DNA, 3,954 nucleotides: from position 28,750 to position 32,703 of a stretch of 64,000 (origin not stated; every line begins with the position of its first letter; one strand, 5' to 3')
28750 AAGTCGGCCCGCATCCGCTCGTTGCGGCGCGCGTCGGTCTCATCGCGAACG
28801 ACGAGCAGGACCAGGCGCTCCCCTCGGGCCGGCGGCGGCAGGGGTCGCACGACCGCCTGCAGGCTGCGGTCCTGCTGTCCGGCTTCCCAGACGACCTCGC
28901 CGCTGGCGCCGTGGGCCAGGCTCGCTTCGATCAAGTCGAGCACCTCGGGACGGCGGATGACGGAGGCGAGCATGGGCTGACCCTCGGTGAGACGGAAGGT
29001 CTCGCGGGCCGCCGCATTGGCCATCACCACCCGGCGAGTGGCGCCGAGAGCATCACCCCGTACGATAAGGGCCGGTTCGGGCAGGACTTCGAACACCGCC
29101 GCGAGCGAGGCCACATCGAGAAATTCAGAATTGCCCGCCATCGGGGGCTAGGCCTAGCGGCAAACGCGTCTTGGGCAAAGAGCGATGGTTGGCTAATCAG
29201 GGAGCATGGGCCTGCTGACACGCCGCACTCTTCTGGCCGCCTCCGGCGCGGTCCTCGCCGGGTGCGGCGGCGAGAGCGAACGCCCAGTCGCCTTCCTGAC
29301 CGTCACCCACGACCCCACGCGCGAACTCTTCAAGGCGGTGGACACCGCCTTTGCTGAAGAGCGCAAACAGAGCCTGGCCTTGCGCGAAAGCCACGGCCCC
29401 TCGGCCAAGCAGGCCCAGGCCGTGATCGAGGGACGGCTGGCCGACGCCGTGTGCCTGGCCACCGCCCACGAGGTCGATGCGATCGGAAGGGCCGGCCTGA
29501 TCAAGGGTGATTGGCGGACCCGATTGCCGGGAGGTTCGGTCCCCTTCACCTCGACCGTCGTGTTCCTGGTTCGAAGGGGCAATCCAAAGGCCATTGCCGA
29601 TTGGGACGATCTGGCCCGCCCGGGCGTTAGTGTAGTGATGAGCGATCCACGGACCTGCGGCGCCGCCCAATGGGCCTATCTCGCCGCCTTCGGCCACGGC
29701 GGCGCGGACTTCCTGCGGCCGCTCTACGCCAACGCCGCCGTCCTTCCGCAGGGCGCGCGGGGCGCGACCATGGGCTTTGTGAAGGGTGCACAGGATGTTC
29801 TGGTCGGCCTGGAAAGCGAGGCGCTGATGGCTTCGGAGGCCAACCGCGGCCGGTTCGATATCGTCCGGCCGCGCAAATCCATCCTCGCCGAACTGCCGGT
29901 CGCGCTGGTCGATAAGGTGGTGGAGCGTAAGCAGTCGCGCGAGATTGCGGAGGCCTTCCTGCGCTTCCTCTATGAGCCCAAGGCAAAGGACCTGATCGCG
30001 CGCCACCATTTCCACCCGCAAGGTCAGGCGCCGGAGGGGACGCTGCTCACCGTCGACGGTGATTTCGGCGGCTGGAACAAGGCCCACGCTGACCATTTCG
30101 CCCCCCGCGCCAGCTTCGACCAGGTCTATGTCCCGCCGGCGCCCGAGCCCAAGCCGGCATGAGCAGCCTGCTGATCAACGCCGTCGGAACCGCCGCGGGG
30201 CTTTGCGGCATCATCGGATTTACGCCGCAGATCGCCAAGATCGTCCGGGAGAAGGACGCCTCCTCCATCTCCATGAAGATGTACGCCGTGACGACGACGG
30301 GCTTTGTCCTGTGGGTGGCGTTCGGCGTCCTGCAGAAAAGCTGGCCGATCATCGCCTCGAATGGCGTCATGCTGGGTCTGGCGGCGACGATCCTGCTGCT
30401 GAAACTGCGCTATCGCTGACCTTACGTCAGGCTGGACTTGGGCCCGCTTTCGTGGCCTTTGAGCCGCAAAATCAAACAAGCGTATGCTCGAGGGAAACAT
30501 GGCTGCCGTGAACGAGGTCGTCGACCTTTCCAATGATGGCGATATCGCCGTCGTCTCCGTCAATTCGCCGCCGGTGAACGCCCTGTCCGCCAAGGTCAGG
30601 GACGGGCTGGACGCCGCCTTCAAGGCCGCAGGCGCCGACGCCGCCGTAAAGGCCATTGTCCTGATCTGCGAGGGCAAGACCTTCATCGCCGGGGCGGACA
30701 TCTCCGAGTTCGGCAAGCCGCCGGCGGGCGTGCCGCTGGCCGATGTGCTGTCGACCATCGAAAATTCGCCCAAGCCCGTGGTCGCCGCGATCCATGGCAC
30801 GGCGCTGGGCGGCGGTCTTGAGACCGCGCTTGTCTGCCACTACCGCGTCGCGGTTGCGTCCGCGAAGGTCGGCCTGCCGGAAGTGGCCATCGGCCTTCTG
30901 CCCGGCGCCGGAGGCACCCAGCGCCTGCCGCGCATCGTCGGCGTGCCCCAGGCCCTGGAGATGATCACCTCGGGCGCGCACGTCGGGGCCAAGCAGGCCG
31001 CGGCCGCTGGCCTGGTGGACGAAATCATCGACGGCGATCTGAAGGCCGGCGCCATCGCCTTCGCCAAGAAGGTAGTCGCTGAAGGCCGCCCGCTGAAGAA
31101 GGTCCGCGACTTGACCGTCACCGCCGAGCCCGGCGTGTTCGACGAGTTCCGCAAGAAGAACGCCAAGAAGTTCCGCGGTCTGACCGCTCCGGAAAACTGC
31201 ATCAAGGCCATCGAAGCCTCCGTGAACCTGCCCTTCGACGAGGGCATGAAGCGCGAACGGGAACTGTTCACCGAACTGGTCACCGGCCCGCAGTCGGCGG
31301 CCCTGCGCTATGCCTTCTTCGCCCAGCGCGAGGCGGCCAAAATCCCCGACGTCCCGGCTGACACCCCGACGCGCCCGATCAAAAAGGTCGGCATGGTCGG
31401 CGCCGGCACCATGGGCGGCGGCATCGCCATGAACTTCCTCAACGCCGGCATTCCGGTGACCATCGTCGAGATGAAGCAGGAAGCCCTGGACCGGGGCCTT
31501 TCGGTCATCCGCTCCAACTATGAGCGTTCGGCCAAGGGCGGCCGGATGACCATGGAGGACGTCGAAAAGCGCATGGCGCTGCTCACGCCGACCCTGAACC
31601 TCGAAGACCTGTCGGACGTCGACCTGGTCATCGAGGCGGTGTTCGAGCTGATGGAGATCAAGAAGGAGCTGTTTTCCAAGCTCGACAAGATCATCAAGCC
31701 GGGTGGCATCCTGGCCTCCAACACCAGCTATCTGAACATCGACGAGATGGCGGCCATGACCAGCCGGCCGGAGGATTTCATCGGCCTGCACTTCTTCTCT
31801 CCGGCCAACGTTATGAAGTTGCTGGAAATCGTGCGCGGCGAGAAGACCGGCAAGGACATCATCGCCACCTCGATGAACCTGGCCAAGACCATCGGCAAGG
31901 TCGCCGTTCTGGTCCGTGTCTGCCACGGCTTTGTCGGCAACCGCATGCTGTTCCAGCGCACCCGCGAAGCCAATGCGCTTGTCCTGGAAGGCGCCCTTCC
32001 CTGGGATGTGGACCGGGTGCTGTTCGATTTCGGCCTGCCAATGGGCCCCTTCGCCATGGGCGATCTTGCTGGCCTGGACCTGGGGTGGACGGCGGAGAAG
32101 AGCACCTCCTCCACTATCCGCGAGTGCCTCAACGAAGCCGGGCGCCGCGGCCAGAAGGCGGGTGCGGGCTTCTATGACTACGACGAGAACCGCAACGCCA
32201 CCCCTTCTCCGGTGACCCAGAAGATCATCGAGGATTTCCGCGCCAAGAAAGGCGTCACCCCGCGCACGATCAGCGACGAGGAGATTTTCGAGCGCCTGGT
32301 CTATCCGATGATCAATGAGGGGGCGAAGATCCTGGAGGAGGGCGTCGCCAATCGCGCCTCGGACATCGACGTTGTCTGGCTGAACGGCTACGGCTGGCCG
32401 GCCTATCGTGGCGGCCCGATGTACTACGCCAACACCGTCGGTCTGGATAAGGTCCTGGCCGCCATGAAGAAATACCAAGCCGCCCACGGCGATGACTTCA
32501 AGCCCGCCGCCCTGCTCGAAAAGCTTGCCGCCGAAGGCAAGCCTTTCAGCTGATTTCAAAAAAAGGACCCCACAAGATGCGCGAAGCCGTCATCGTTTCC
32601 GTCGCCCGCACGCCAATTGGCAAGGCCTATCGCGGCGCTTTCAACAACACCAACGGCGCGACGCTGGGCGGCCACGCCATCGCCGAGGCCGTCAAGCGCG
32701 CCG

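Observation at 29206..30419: Orphan, diverged sulfate-binding-protein paralog translationally coupled to a SemiSWEET, divergent from phoR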

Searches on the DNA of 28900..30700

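Call 79: search_rna_families(source=window, start=28900, end=30700, threshold=evalue, max_evalue=1)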
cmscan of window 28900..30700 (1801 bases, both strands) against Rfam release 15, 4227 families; matches with E-value up to 1: 0.
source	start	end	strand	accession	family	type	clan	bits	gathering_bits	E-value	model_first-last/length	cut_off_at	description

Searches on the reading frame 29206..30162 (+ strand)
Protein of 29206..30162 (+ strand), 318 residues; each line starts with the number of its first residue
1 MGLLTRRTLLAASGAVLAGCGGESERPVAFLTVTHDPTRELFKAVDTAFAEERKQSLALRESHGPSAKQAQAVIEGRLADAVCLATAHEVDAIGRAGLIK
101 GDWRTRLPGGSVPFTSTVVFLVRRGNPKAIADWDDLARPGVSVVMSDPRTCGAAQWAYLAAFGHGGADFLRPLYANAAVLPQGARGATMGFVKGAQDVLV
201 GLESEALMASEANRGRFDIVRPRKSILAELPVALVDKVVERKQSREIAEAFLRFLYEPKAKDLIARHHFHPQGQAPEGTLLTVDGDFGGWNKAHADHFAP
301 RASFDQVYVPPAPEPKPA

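Call 3: search_protein_families(library=pfam, proteins=[window:29206-30162:+], max_evalue=0.01)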
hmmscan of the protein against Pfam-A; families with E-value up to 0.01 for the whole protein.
window:29206-30162:+ (318 aa): 2 families
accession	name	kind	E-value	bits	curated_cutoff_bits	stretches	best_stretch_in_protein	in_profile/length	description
PF13531.11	SBP_bac_11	-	1.6e-33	116.8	25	1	38-269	9-226/227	Bacterial extracellular solute-binding protein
PF12727.12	PBP_like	-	0.0027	17.3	27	1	120-146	73-99/193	PBP superfamily domain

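Call 4: search_protein_families(library=ncbifam, proteins=[window:29206-30162:+], max_evalue=0.01)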
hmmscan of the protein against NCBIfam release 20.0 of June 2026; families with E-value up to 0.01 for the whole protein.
window:29206-30162:+ (318 aa): 3 families
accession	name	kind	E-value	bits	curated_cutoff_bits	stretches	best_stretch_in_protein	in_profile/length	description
NF008022.0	PRK10752.1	subfamily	4.2e-83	279.5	288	1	26-307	20-326/329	sulfate ABC transporter substrate-binding protein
TIGR00971.1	3a0106s03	subfamily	4.4e-79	266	155.5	1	27-307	10-315/315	sulfate ABC transporter substrate-binding protein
NF008106.0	PRK10852.1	subfamily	9e-58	195.9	308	1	27-307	25-332/338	thiosulfate ABC transporter substrate-binding protein CysP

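Call 5: search_solved_structures(query=window:29206-30162:+, show_alignments=2)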
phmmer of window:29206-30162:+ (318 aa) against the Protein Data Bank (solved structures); distinct sequences matched with E-value up to 0.001: 3.
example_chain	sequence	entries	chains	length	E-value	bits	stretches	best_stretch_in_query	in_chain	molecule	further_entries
1sbp_A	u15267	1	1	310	6.9e-75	255.9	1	28-307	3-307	SULFATE-BINDING PROTEIN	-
5um2_A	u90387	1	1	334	4.3e-74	253.3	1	24-308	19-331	ABC transporter sulfate binding protein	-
6ddn_A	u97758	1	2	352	3.7e-30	108.9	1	38-276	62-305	Probable sulfate-binding lipoprotein SubI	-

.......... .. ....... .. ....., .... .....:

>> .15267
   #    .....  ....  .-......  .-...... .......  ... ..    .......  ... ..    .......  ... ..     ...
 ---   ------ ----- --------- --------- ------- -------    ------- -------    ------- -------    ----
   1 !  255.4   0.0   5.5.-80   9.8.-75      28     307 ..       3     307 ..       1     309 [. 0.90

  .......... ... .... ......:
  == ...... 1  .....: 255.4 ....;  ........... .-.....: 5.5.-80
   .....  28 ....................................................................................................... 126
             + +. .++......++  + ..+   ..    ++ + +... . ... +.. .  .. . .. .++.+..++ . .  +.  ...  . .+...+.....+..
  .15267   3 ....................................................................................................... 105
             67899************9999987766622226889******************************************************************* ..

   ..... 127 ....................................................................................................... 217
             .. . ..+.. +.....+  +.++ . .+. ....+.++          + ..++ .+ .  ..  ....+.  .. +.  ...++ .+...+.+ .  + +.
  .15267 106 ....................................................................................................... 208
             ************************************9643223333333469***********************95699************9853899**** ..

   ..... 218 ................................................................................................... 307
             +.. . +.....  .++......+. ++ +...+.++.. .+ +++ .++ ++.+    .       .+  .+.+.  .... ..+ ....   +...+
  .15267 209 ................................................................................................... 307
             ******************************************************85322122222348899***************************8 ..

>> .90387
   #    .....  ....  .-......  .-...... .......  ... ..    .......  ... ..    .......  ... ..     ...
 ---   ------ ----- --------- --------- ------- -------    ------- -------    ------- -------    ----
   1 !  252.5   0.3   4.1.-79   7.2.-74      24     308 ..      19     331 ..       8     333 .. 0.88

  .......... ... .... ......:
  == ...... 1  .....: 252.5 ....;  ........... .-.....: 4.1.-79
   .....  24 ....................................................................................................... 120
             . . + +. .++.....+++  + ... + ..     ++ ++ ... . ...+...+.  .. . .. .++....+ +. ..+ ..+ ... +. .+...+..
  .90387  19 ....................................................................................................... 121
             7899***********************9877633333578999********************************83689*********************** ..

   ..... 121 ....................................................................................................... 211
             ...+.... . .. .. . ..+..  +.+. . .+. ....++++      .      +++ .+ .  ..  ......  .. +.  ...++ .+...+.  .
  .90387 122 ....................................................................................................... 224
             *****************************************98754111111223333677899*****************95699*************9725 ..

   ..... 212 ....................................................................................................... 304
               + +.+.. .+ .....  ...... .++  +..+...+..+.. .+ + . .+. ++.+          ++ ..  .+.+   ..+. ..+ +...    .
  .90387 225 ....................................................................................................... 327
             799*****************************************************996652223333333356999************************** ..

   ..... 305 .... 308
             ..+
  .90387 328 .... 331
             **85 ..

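Call 8: find_homologous_proteins(query=window:29206-30162:+)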
Query window:29206-30162:+ (318 aa): 3950 proteins with E <= 0.001 among 8000 candidates; the best 120 are listed.
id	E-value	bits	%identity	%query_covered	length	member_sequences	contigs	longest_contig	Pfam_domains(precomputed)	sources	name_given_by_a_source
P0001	8.9e-209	711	100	100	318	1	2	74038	PF13531.12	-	-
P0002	8.8e-86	307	49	99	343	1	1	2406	PF13531.12,PF01547.31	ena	-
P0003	6.5e-85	304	49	92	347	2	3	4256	PF13531.12,PF13416.12,PF13343.12,PF01547.31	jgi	jgi:sulfate/thiosulfate-binding protein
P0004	8.0e-84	300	49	92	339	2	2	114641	PF13531.12,PF13343.12,PF01547.31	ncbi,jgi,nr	ncbi:MAG: sulfate/thiosulfate transport system substrate-binding protein [Sphingomonadales bacterium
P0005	1.2e-83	299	51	90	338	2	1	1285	PF13531.12,PF01547.31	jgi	jgi:sulfate transport system substrate-binding protein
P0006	1.3e-83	299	49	92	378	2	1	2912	PF13531.12,PF13343.12,PF01547.31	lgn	-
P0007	2.2e-83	299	49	92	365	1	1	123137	PF13531.12,PF13343.12,PF01547.31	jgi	jgi:sulfate/thiosulfate transport system substrate-binding protein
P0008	3.1e-83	298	49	92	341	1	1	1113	PF13531.12,PF13416.12,PF13343.12,PF01547.31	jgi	jgi:sulfate transport system substrate-binding protein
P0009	5.4e-83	297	50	94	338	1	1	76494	PF13531.12,PF13343.12,PF01547.31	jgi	jgi:sulfate/thiosulfate transport system substrate-binding protein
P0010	6.9e-83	297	49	91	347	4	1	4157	PF13531.12,PF01547.31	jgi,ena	-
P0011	2.0e-82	296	48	92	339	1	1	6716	PF13531.12,PF13343.12,PF01547.31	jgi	jgi:sulfate/thiosulfate transport system substrate-binding protein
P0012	3.5e-82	295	48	92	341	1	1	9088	PF13531.12,PF13416.12,PF13343.12,PF01547.31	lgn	-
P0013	3.8e-82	295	50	92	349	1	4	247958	PF13531.12,PF13416.12,PF01547.31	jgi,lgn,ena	jgi:sulfate transport system substrate-binding protein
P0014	4.8e-82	294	50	92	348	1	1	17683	PF13531.12,PF13416.12,PF13343.12,PF01547.31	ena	-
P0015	6.1e-82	294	50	94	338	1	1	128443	PF13531.12,PF13343.12,PF01547.31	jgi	jgi:sulfate/thiosulfate transport system substrate-binding protein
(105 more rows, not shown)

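Call 65: predict_structure(alignment_id=A3)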
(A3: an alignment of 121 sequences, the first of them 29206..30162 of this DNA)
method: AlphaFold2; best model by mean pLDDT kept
length: 318 residues; sequences in the alignment: 121
mean_pLDDT: 92.9   pTM: 0.88
mean pLDDT of the five models: 92.9, 92.6, 92.5, 92.4, 92.0
residues with pLDDT >= 90: 275; 70-90: 20; 50-70: 13; < 50: 10
segments of 3 or more residues with pLDDT < 50: 1-3, 5-9
pLDDT, mean of each block of 10 residues (from residue 1): 46 55 79 95 97 90 95 98 98 98 97 98 98 98 96 97 98 96 92 97 97 96 98 98 97 98 98 95 98 97 95 83
secondary structure, 60 per line:
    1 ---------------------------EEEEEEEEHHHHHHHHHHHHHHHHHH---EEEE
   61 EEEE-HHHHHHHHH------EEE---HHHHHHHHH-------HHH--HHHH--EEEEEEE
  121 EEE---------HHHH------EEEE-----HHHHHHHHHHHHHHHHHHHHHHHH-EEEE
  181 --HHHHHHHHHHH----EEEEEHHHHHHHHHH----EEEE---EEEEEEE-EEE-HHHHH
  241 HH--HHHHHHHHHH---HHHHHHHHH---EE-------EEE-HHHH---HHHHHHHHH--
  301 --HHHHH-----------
elements in order: E28-35 H36-53 E57-64 H66-74 E81-83 H87-95 H108-111 E114-123 H133-136 E143-146 H152-175 E177-180 H183-193 E198-202 H203-212 E217-220 E224-230 E232-234 H236-242 H245-254 H258-266 E279-281 H283-286 H290-298 H303-307

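Call 67: find_encoding_contigs(protein=window:29206-30162:+, flank=3000, max_places=5)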
Protein window:29206-30162:+ (318 aa): 4 contigs read that carry it; 2 places shown.
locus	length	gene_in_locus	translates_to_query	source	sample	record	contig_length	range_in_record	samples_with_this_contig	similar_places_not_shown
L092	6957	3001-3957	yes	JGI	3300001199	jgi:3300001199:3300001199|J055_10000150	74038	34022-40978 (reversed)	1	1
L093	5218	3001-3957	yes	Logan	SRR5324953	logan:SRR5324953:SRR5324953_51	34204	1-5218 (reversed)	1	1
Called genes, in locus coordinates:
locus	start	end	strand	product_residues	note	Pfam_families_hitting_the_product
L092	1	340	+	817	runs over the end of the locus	PF07715:Plug, PF00593:TonB_dep_Rec_b-barrel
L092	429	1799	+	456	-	PF13372:Alginate_exp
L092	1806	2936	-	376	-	PF00512:HisKA, PF02518:HATPase_c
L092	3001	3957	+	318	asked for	PF13531:SBP_bac_11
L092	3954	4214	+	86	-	PF04193:PQ-loop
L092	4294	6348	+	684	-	PF00378:ECH_1, PF16113:ECH_2, PF02737:3HCDH_N, PF00725:3HCDH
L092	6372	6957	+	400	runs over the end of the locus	PF00108:Thiolase_N, PF02803:Thiolase_C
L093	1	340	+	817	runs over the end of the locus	PF07715:Plug, PF00593:TonB_dep_Rec_b-barrel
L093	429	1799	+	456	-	PF13372:Alginate_exp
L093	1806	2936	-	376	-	PF00512:HisKA, PF02518:HATPase_c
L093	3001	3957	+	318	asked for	PF13531:SBP_bac_11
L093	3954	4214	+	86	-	PF04193:PQ-loop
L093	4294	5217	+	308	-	?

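Call 69: fold_search(model_id=the predicted structure, library=pdb)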
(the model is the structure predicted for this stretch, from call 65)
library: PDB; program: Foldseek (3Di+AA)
matches with E <= 10: 1527; with E <= 0.001: 878
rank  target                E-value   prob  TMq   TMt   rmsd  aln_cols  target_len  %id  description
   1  5um2                  1.3e-34  1.00  0.85  0.86   1.8       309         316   46  Functional and structural characterization of a Sulfate-binding protein (Sbp) from Xanthomonas citri (released 2017-03-29)
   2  1sbp                  5.2e-34  1.00  0.85  0.87   2.1       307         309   44  1.7 ANGSTROMS REFINED STRUCTURE OF SULFATE-BINDING PROTEIN INVOLVED IN ACTIVE TRANSPORT AND NOVEL MODE OF SULFATE BINDIN (released 1993-10-31)
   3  6ddn_A                4.3e-22  1.00  0.78  0.86   2.1       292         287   32  The sulfate-binding protein SubI from Mycobacterium tuberculosis H37Rv (released 2019-05-15)
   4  4jb7                  1.7e-13  1.00  0.56  0.74   4.5       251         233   21  1.42 Angstrom resolution crystal structure of accessory colonization factor AcfC (acfC) in complex with D-aspartic acid (released 2013-04-17)
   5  3fj7_A                1.5e-12  1.00  0.56  0.74   4.0       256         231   14  Crystal structure of L-phospholactate Bound PEB3 (released 2009-03-10)
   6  7tav_B                1.7e-12  1.00  0.58  0.78   5.0       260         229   14  Crystal Structure of the PBP2_YvgL_like protein Lmo1041 from Listeria monocytogene (released 2021-12-29)
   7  8x1a                  2.0e-12  1.00  0.64  0.64   5.1       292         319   15  Crystal structure of periplasmic G6P binding protein VcA0625 (released 2024-04-17)
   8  2qry_C                2.3e-12  1.00  0.65  0.65   6.6       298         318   17  Periplasmic thiamin binding protein (released 2008-02-05)
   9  8zj8_D                2.5e-12  1.00  0.61  0.82   3.1       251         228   14  Acinetobacter baumannii ModA with molybdate H2O2 (released 2024-12-11)
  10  2qry_D                3.2e-12  1.00  0.67  0.68   4.7       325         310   16  Periplasmic thiamin binding protein (released 2008-02-05)
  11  8zj8_B                4.8e-12  1.00  0.58  0.79   4.0       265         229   14  Acinetobacter baumannii ModA with molybdate H2O2 (released 2024-12-11)
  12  5t1p_H                4.8e-12  1.00  0.62  0.61   5.3       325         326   15  Crystal structure of the putative periplasmic solute-binding protein from Campylobacter jejuni (released 2016-09-07)
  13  7tav_C                5.4e-12  1.00  0.57  0.79   4.8       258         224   14  Crystal Structure of the PBP2_YvgL_like protein Lmo1041 from Listeria monocytogene (released 2021-12-29)
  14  8zj6                  6.1e-12  1.00  0.58  0.79   3.6       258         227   14  Acinetobacter baumannii ModA with molybdate DTT (released 2024-12-11)
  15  4kd5_A                6.5e-12  1.00  0.59  0.79   3.3       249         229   12  substrate binding domain of putative molybdenum ABC transporter from Clostridium difficile (released 2013-05-08)
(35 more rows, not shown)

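Call 77: search_protein_representatives(protein=window:29206-30162:+)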
Query: 318 residues. Proteins with E-value up to 0.001 (for the whole library): 3942; up to 1e-10: 2010; up to 1e-30: 347. The best 150 are listed.
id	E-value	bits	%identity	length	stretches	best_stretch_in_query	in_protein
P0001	2.8e-209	710.5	100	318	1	1-318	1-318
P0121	2.4e-67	244.3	48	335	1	9-308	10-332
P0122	6.8e-66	239.5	46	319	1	6-307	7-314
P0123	2.5e-65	237.7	49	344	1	5-308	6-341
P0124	1.3e-64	235.4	46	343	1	7-310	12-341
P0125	2.6e-63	231.0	44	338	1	14-309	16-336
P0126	2.3e-60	221.3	46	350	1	7-282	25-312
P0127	3.0e-60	221.0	47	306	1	24-308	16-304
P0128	1.5e-59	218.6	46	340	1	17-308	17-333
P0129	2.3e-59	218.1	54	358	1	10-239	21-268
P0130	3.8e-59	217.4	46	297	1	11-262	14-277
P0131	6.2e-59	216.7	47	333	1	3-307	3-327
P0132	9.6e-59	216.0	44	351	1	24-308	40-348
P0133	1.7e-58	215.2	45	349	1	19-309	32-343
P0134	1.9e-57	211.7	40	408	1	23-308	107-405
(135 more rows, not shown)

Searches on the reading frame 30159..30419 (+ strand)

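Call 3: search_protein_families(library=pfam, proteins=[window:30159-30419:+], max_evalue=0.01)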
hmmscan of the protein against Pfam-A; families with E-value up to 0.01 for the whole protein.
window:30159-30419:+ (86 aa): 2 families
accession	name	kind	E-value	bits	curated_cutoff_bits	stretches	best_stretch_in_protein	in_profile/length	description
PF04193.19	PQ-loop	-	4e-10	39.7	22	1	6-63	2-59/61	PQ loop repeat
PF03083.21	MtN3_slv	-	5.1e-05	23.7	23.7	1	23-81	20-78/87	Sugar efflux transporter for intercellular exchange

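Call 4: search_protein_families(library=ncbifam, proteins=[window:30159-30419:+], max_evalue=0.01)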
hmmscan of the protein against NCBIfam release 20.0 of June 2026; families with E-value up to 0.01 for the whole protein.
window:30159-30419:+ (86 aa): 4 families
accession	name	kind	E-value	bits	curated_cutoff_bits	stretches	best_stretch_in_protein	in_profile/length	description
NF037968.1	SemiSWEET_2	subfamily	4.8e-25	87.5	80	1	10-85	1-76/76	SemiSWEET transporter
TIGR00951.1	2A43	subfamily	9.6e-05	22.2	192.35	1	5-60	2-57/233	lysosomal Cystine Transporter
NF037969.1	SemiSWEET_3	subfamily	0.0007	19.8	100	1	12-72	17-79/97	SemiSWEET transporter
NF037967.1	SemiSWEET_1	subfamily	0.0016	18.6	200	1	7-78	119-192/196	SemiSWEET transporter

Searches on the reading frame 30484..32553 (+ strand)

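Call 28: search_protein_families(library=ncbifam, proteins=[window:30484-32553:+], max_evalue=1e-10)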
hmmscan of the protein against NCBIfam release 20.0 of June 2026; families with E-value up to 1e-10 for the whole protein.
window:30484-32553:+ (689 aa): 78 families (the best 25 are shown)
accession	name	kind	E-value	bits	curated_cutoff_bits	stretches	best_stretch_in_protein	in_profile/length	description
NF008363.0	PRK11154.1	equivalog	1.9e-149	499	869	1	18-688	13-705/708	fatty acid oxidation complex subunit alpha FadJ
NF008727.0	PRK11730.1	equivalog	2e-140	469.4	870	1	17-688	14-713/717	fatty acid oxidation complex subunit alpha FadB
TIGR02440.1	FadJ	equivalog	5.3e-132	441.4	968.45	1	20-688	10-698/699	fatty acid oxidation complex subunit alpha FadJ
TIGR02441.1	fa_ox_alpha_mit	equivalog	1.3e-124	416.9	964.65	2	217-686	255-734/737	fatty acid oxidation complex subunit alpha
TIGR02437.1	FadB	equivalog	5.4e-117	392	933.55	1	17-688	14-713/714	fatty acid oxidation complex subunit alpha FadB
NF004474.0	PRK05808.1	subfamily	3.9e-79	265.9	408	1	299-566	3-282/283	3-hydroxybutyryl-CoA dehydrogenase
NF006124.0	PRK08268.1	subfamily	5.8e-74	249.9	508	1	296-577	4-298/507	3-hydroxyacyl-CoA dehydrogenase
NF005715.0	PRK07530.1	equivalog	6.5e-62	209.5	420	1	298-570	3-287/292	3-hydroxybutyryl-CoA dehydrogenase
TIGR02279.1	PaaC-3OHAcCoADH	equivalog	1.2e-61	209.2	669.4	1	300-573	6-292/503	3-hydroxyacyl-CoA dehydrogenase PaaH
NF006722.0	PRK09260.1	equivalog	1.6e-60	204.8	429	1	299-571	2-286/289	3-hydroxyacyl-CoA dehydrogenase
NF005875.0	PRK07819.1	subfamily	5.1e-59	200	319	1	298-566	4-286/287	3-hydroxybutyryl-CoA dehydrogenase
NF004699.0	PRK06035.1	equivalog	5.2e-54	183.4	500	1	299-533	3-242/294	3-hydroxyacyl-CoA dehydrogenase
NF005803.0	PRK07658.1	equivalog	3.3e-52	177.4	313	1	13-245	4-245/257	enoyl-CoA hydratase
NF006143.0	PRK08293.1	equivalog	2.1e-46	158.5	312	1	299-568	4-289/291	3-hydroxyacyl-CoA dehydrogenase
NF052272.1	Staph_FadB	exception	8.1e-45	153.2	999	1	299-568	3-290/752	3-hydroxyacyl-CoA dehydrogenase/crotonase FadB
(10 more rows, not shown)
